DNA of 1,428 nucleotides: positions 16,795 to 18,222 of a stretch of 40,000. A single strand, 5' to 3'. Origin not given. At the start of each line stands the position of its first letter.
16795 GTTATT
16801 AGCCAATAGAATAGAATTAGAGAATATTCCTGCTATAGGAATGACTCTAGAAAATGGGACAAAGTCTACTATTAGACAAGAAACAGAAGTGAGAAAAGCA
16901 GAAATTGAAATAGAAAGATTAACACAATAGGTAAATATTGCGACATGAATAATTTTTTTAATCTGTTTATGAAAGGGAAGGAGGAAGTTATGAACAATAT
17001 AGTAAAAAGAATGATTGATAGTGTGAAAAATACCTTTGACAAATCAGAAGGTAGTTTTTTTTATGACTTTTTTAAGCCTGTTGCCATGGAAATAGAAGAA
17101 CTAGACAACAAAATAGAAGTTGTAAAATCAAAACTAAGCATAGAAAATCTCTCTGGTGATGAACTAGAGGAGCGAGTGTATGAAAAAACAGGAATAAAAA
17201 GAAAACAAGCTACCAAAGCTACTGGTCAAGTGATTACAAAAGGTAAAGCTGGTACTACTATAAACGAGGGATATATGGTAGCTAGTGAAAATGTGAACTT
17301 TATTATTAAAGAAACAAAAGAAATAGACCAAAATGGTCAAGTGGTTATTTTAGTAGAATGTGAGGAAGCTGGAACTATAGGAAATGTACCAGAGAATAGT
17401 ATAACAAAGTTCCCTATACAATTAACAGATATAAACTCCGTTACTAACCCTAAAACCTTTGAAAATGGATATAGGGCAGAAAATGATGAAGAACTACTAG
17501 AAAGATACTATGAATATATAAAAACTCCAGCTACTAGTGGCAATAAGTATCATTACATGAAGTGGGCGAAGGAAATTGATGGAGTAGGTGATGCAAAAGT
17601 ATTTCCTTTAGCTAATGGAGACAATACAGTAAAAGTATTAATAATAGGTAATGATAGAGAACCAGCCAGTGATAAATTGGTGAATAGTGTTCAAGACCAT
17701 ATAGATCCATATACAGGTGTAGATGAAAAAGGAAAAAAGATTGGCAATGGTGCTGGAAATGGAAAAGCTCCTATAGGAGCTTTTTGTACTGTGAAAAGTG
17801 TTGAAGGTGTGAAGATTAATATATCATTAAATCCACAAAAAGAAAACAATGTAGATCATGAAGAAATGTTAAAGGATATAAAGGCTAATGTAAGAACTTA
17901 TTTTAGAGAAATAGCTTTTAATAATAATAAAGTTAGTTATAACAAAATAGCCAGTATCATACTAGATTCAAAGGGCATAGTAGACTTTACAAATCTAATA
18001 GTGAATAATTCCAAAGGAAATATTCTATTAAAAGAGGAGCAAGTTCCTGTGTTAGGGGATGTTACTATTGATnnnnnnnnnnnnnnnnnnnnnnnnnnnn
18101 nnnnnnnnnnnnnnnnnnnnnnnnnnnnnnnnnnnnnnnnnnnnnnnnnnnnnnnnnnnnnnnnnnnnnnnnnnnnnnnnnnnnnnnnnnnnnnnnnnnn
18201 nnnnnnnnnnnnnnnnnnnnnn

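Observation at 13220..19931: Tandem, divergent duplication of the whole baseplate-J / XkdU / tail-fibre module in one tail cluster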

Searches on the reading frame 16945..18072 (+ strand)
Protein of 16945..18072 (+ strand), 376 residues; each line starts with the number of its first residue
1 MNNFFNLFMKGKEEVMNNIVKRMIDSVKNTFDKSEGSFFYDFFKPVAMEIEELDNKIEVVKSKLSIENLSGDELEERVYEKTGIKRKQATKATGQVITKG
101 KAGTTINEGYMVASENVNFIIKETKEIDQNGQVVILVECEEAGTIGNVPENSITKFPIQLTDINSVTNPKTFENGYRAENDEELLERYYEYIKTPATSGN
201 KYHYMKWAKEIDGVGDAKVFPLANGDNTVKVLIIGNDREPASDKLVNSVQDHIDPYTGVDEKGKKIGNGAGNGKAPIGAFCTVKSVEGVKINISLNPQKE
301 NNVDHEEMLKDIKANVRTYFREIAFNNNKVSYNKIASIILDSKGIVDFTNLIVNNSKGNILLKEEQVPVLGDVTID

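Call 7: search_protein_families(library=pfam, proteins=[window:16945-18072:+], max_evalue=0.01)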
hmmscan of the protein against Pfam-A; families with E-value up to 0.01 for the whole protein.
window:16945-18072:+ (376 aa): 1 family
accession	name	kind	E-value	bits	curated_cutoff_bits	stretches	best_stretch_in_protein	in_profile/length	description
PF04865.19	Baseplate_J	-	1.3e-67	228.3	21.1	1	71-337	2-254/255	Baseplate J-like protein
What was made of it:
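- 16990..18075 (+): J': type II wedge protein (Tri2 / baseplate J). Pfam Baseplate_J, E 1.3e-67 (call 7).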

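Call 11: find_homologous_proteins(query=window:16990-18072:+, max_evalue=1e-10)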
Query window:16990-18072:+ (361 aa): 652 proteins with E <= 1e-10 among 3761 candidates; the best 120 are listed.
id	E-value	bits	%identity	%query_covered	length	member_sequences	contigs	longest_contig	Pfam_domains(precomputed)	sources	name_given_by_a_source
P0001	3.6e-231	785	100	100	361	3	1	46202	PF26078.1,PF26079.1,PF04865.20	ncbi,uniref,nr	ncbi:MAG: baseplate J/gp47 family protein [Anaeromicrobium sp.]|uniref:baseplate J/gp47 family prote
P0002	1.3e-119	418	57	99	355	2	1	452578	PF26078.1,PF26079.1,PF04865.20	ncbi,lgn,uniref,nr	ncbi:baseplate J/gp47 family protein [Maledivibacter halophilus]|uniref:Uncharacterized phage protei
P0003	1.5e-119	418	57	99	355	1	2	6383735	PF26078.1,PF26079.1,PF04865.20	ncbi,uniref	ncbi:baseplate J/gp47 family protein [Wukongibacter baidiensis]|uniref:baseplate J/gp47 family prote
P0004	7.2e-118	412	56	98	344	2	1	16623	PF26078.1,PF26079.1,PF04865.20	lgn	-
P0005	1.9e-116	407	55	99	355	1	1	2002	PF26078.1,PF26079.1,PF04865.20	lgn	-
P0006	2.3e-116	407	56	99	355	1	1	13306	PF26078.1,PF26079.1,PF04865.20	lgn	-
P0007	4.6e-116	406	55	98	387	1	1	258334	PF26078.1,PF26079.1,PF04865.20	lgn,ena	-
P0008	5.3e-116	406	55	99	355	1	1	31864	PF26078.1,PF26079.1,PF04865.20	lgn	-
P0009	1.6e-115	404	55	99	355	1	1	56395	PF26078.1,PF26079.1,PF04865.20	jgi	-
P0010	1.6e-115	404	54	99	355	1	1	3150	PF26078.1,PF26079.1,PF04865.20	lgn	-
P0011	1.1e-114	402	56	99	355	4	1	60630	PF26078.1,PF26079.1,PF04865.20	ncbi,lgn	-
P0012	4.9e-114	399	54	99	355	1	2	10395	PF26078.1,PF26079.1,PF04865.20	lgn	-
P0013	3.2e-113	397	54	99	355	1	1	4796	PF26078.1,PF26079.1,PF04865.20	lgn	-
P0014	1.5e-111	391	55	99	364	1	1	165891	PF26078.1,PF26079.1,PF04865.20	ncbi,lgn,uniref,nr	ncbi:baseplate J/gp47 family protein [Marinisporobacter balticus]|uniref:Putative phage protein gp47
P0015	3.0e-111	390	54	99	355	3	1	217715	PF26078.1,PF26079.1,PF04865.20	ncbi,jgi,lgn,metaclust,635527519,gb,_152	metaclust:\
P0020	1.3e-108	382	55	98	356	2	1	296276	PF26078.1,PF26079.1,PF04865.20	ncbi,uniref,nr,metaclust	ncbi:baseplate J/gp47 family protein [Inediibacterium massiliense]|uniref:baseplate J/gp47 family pr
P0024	5.0e-106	373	54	99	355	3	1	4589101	PF26078.1,PF26079.1,PF04865.20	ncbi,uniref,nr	ncbi:baseplate J/gp47 family protein [Crassaminicella profunda]|uniref:baseplate J/gp47 family prote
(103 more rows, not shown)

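Call 13: find_related_loci(query=A1, collection=genome_contigs, flank=10000)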
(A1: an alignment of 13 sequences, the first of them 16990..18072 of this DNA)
Query A1 (361 aa) in genome_contigs; peptide patterns used: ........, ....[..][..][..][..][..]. (x = any residue, [..] = any of these).
226 stretches matched a pattern; 177 encode a relative of the query (tblastn E <= 1e-3); the best 80 are kept; 77 distinct loci.
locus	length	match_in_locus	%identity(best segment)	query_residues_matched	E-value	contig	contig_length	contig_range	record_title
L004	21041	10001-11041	57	4-360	4e-129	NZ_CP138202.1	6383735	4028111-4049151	Wukongibacter baidiensis strain DY30321 chromosome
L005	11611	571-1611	57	4-360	4e-128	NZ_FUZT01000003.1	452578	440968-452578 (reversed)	Maledivibacter halophilus strain M1, whole genome shotgun sequence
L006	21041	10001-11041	55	4-360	8e-123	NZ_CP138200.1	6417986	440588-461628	Wukongibacter sp. M2B1 chromosome, complete genome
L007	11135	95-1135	55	4-360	6e-122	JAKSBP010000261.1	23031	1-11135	MAG: Clostridia bacterium isolate MAG.191 k141_4888664, whole genome shotgun sequence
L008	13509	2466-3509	53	4-361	9e-120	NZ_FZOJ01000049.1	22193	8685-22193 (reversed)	Anaerovirgula multivorans strain SCA, whole genome shotgun sequence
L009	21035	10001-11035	54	7-360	1e-117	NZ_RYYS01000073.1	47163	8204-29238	Anaerophilus nitritogenes strain MJB2 74, whole genome shotgun sequence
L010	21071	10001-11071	55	4-361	3e-117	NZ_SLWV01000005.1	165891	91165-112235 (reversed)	Marinisporobacter balticus strain DSM 102940 Ga0310545_105, whole genome shotgun sequence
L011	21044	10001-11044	53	4-361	2e-116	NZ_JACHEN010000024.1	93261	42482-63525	Anaerosolibacter carboniphilus strain DSM 103526 Ga0415316_24, whole genome shotgun sequence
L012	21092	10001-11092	51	4-360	4e-111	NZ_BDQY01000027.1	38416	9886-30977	Tepidibacter mesophilus strain JCM 16806 NODE_27, whole genome shotgun sequence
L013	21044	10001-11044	47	3-360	2e-107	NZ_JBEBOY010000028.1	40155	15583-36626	MAG: Tissierella praeacuta isolate T1.bin.44 NODE_1928_length_40155_cov_32.722120, whole genome shotgun sequence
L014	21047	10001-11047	47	2-360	7e-107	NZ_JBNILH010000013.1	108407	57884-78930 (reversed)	Bacillus infantis strain 142 NODE_13_length_108407_cov_51.868443, whole genome shotgun sequence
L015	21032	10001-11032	48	7-360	3e-106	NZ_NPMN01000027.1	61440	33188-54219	Tissierella sp. P1 contig00027, whole genome shotgun sequence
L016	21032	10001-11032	48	7-360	3e-106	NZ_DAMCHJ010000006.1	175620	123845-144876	MAG: Tissierella sp. isolate CTOTU49745 NODE_7_length_175620_cov_4.054584, whole genome shotgun sequence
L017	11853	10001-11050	47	3-361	1e-105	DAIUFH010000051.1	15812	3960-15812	MAG TPA_asm: Tissierella sp. isolate CTOTU40462 NODE_2591_length_15812_cov_7.699562, whole genome shotgun sequence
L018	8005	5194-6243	47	1-360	4e-103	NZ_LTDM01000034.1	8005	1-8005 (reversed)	Tissierella creatinophila DSM 6911 TICR_contig000034, whole genome shotgun sequence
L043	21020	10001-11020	44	2-359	4e-88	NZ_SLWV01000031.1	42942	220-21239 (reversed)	Marinisporobacter balticus strain DSM 102940 Ga0310545_131, whole genome shotgun sequence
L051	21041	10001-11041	42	2-361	2e-86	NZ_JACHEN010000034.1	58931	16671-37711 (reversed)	Anaerosolibacter carboniphilus strain DSM 103526 Ga0415316_34, whole genome shotgun sequence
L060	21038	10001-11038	42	2-360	6e-84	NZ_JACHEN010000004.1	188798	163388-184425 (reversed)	Anaerosolibacter carboniphilus strain DSM 103526 Ga0415316_04, whole genome shotgun sequence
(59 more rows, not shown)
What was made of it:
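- Several genomes in the scan hold more than one related tail cluster on other contigs, for example Marinisporobacter (L010 and L043) and Anaerosolibacter (L011, L051, L060) (call 13).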

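Call 23: search_dna_similar(query=window:16990-18072:+, collection=phages, mode=protein, max_rows=40)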
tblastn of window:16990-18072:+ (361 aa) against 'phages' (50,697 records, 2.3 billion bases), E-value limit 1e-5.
Records with a match: 762; places in all: 763; records where one place covers at least 80% of the query: 119.
Best place of each record, by identity: <60% 762.
By first word of the organism name: Staphylococcus 317; Bacillus 215; Clostridium 53; Acinetobacter 31; Halorubrum 25; Lactobacillus 15; Clostridioides 14; Brevibacillus 13; Haloarcula 8; Escherichia 7; and 36 more.
By host as written in the record: Staphylococcus aureus 107; - 84; Staphylococcus sp. 27; Bacillus subtilis 26; Bacillus thuringiensis subsp. kurstaki 18; Staphylococcus carnosus TM300 18; Clostridium difficile 17; Bacillus cereus 16; and 209 more.
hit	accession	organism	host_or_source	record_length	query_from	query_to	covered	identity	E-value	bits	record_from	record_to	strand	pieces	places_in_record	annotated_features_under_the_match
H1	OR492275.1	Fusobacterium phage phiHugo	Fusobacterium necrophorum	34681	4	355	98%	38.1%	6e-68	237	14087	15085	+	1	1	baseplate J family protein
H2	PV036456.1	Monoglobales phage CHVD 5762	Monoglobales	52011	1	360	100%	36.4%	1e-61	219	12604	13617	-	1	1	tail protein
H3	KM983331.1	Clostridium phage phiCT19406B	Clostridium tetani ATCC 19406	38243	2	361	100%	34.6%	5e-55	199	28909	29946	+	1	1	baseplate J protein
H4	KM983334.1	Clostridium phage phiCTC2B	Clostridium tetani C2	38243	2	361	100%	34.6%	5e-55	199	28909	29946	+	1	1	baseplate J protein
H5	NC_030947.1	Clostridium phage phiCT19406B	Clostridium tetani ATCC 19406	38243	2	361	100%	34.6%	5e-55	199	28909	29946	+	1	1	tail protein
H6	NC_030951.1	Clostridium phage phiCTC2B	Clostridium tetani C2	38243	2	361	100%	34.6%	5e-55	199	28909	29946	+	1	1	tail protein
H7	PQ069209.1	Clostridium phage Makh22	Clostridium sp.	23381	3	361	99%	33.6%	7e-47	176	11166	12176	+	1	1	tail protein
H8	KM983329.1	Clostridium phage phiCT9441A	Clostridium tetani ATCC 9441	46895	3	361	99%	33.6%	7e-47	176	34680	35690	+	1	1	Cro/CI family transcriptional regulator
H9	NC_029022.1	Clostridium phage phiCT9441A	Clostridium tetani ATCC 9441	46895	3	361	99%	33.6%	7e-47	176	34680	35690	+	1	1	tail protein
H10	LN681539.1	Clostridium phage phiCD505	Clostridium difficile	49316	2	354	98%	33.6%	4e-40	156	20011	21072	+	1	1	conserved protein of unknown function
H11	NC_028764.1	Clostridium phage phiCD505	Clostridium difficile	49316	2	354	98%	33.6%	4e-40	156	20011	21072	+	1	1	tail protein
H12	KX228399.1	Clostridium phage CDKM9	Clostridium difficile strain CD105HE1 ...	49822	2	354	98%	33.6%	4e-40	156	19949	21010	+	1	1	baseplate J family protein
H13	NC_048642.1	Clostridium phage CDKM9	Clostridium difficile strain CD105HE1 ...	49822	2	354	98%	33.6%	4e-40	156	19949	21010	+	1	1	tail protein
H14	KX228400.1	Clostridium phage CDKM15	Clostridium difficile strain CD105HE1 ...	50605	2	354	98%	33.6%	4e-40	156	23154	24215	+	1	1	baseplate J family protein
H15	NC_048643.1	Clostridium phage CDKM15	Clostridium difficile strain CD105HE1 ...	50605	2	354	98%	33.6%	4e-40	156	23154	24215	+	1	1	tail protein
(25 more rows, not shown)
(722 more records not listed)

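Call 41: find_encoding_contigs(protein=P0024, flank=10000, max_places=1)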
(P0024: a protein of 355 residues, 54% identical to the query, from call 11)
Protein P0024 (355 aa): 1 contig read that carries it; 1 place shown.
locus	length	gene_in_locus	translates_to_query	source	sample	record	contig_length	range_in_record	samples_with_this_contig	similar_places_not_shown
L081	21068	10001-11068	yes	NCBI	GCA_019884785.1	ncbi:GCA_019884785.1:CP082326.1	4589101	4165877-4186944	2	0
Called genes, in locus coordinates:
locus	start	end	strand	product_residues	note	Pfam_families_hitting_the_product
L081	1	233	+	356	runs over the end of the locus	PF04984:Phage_sheath_1, PF17482:Phage_sheath_1C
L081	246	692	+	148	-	PF09393:DUF2001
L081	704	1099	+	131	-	PF08890:Phage_TAC_5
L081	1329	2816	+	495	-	-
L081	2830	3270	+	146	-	-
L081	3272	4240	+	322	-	PF24032:YQBQ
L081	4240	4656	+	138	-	PF10844:DUF2577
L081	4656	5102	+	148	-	PF10934:Sheath_initiator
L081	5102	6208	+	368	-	PF04865:Baseplate_J, PF26078:Baseplate_J_M, PF26079:Baseplate_J_C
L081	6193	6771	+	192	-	PF10076:Phage_Mu_Gp48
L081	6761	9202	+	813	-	-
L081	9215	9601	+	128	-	-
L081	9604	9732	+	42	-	-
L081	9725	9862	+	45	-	PF09693:Phage_XkdX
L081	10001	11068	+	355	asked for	PF04865:Baseplate_J, PF26078:Baseplate_J_M, PF26079:Baseplate_J_C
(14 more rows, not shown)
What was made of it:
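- Tried and rejected: Rejected: the same layout occurs in complete genomes (calls 13, 41).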

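Call 42: find_encoding_contigs(protein=P0020, flank=10000, max_places=1)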
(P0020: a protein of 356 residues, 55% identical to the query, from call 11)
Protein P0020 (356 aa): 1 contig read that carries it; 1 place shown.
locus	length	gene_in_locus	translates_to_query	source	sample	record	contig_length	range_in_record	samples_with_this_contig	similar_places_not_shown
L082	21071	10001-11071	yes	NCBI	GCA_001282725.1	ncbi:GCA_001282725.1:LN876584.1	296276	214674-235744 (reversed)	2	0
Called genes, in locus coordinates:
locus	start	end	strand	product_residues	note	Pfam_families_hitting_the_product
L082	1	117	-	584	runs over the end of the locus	PF00515:TPR_1 (faint), PF07719:TPR_2 (faint), PF13428:TPR_14 (faint)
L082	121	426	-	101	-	-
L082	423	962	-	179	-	PF04542:Sigma70_r2, PF08281:Sigma70_r4_2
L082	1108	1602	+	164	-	PF03073:TspO_MBR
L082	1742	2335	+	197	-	-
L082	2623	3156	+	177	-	PF05263:DUF722 (weak)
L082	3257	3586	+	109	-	-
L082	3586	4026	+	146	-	PF20765:Phage_tail_terminator_8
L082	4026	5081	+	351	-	PF04984:Phage_sheath_1, PF17482:Phage_sheath_1C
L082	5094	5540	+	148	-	PF09393:DUF2001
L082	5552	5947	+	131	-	PF08890:Phage_TAC_5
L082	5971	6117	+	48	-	-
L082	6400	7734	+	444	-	-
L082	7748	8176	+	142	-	-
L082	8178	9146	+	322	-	PF24032:YQBQ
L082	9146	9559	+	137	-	PF10844:DUF2577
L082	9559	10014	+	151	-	PF10934:Sheath_initiator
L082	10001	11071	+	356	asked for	PF04865:Baseplate_J, PF26078:Baseplate_J_M, PF26079:Baseplate_J_C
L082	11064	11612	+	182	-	PF10076:Phage_Mu_Gp48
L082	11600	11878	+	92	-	-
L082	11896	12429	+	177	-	-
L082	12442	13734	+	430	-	-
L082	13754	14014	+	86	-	-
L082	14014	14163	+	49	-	-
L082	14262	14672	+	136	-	PF05105:Phage_holin_4_1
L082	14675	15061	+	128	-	PF05951:Peptidase_M15_2, PF08291:Peptidase_M15_3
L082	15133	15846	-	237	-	PF01553:Acyltransferase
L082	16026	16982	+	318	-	PF01699:Na_Ca_ex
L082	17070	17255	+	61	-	-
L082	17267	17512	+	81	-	PF07875:Coat_F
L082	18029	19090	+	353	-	-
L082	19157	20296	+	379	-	PF18975:DUF5711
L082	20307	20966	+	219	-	PF02674:Colicin_V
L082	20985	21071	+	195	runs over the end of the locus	PF01206:TusA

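Call 43: find_encoding_contigs(protein=P0007, flank=10000, max_places=1)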
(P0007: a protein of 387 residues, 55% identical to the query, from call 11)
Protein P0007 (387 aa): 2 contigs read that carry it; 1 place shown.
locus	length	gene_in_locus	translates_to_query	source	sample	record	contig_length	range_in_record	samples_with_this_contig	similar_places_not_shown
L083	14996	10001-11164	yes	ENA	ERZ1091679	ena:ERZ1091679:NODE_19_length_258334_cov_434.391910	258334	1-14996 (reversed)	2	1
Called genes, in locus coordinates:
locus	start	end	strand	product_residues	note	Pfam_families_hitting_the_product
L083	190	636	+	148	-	PF20765:Phage_tail_terminator_8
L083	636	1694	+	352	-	PF04984:Phage_sheath_1, PF17482:Phage_sheath_1C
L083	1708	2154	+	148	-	PF09393:DUF2001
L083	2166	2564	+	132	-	PF08890:Phage_TAC_5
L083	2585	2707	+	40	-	-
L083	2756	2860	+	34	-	-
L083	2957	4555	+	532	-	PF26039:Dcst2 (faint)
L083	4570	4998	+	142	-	-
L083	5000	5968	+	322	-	PF24032:YQBQ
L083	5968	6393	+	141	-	PF10844:DUF2577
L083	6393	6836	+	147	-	PF10934:Sheath_initiator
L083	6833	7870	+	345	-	PF04865:Baseplate_J, PF26078:Baseplate_J_M, PF26079:Baseplate_J_C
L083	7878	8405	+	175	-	PF10076:Phage_Mu_Gp48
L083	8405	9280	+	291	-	-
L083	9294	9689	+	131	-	-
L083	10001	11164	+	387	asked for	PF04865:Baseplate_J, PF26078:Baseplate_J_M, PF26079:Baseplate_J_C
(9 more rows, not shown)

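Call 44: find_encoding_contigs(protein=P0015, flank=10000, max_places=1)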
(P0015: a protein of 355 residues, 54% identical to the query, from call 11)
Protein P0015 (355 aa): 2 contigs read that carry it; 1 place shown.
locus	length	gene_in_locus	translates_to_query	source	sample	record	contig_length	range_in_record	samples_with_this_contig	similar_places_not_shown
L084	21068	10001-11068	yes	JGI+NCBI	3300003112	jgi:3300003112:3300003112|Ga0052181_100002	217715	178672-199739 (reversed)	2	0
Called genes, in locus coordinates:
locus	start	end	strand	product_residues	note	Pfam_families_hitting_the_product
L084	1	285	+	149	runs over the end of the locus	-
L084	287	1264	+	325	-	PF24032:YQBQ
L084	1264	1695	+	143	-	PF10844:DUF2577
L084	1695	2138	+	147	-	PF10934:Sheath_initiator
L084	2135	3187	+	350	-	PF04865:Baseplate_J, PF26078:Baseplate_J_M, PF26079:Baseplate_J_C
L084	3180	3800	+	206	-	PF10076:Phage_Mu_Gp48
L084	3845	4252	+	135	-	-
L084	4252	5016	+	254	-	-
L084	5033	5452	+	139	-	-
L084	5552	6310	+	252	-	-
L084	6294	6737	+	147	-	-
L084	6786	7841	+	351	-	PF04865:Baseplate_J, PF26078:Baseplate_J_M, PF26079:Baseplate_J_C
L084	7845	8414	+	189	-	-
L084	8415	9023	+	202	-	PF10076:Phage_Mu_Gp48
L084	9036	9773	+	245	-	-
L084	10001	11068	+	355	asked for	PF04865:Baseplate_J, PF26078:Baseplate_J_M, PF26079:Baseplate_J_C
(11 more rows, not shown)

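Call 55: search_solved_structures(query=window:16990-18072:+, max_evalue=0.001)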
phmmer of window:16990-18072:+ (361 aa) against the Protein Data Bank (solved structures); distinct sequences matched with E-value up to 0.001: 4.
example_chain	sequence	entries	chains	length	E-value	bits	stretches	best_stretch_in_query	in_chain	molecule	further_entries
9g8s_C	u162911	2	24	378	6.5e-44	154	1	5-358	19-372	Baseplate J family protein | gp65 - Triplex 1a protein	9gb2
8v3w_E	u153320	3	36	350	1.7e-41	146.1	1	5-357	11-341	TRI-2 (CD1371)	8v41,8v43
9ki1_H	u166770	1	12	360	2.1e-19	73.4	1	57-244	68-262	Baseplate protein gp47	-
9euf_C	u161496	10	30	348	9.2e-07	31.9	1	87-223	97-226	Baseplate component | ORF62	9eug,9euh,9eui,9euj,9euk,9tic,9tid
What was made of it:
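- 16990..18075 (+): Matches phiCD508 gp65 (9g8s_C), E 6.5e-44, and CD1371, E 1.7e-41 (call 55).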

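Call 58: find_related_loci(query=A1, collection=viral_contigs, flank=10000)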
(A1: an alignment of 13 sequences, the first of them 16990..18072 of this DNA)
Query A1 (361 aa) in viral_contigs; peptide patterns used: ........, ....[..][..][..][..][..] (x = any residue, [..] = any of these).
375 stretches matched a pattern; 361 encode a relative of the query (tblastn E <= 1e-3); the best 80 are kept; 79 distinct loci.
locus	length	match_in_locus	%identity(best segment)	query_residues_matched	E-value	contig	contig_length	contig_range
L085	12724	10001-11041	55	4-360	9e-125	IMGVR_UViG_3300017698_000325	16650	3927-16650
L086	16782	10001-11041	54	4-360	1e-120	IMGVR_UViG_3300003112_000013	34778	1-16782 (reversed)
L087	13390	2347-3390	53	4-361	7e-120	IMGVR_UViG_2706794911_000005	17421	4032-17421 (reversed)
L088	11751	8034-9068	54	7-360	1e-117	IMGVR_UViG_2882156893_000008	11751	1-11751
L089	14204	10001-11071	55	4-361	3e-117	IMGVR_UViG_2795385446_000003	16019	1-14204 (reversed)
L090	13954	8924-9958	55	7-360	3e-117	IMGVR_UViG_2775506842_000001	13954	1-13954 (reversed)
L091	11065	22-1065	53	4-361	2e-116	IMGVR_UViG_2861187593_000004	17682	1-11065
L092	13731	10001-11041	55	4-360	1e-113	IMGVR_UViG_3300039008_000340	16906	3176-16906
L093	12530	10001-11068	49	2-360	4e-111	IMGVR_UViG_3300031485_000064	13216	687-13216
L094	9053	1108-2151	52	4-361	2e-111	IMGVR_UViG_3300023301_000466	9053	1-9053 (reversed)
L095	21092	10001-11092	51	4-360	3e-111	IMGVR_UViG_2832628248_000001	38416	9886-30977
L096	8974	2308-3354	49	2-360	1e-108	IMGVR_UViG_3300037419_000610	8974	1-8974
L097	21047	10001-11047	49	2-360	1e-108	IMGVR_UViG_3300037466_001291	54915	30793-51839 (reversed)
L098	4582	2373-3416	48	4-361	8e-108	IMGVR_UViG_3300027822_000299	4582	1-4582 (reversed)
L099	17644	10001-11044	48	3-360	8e-107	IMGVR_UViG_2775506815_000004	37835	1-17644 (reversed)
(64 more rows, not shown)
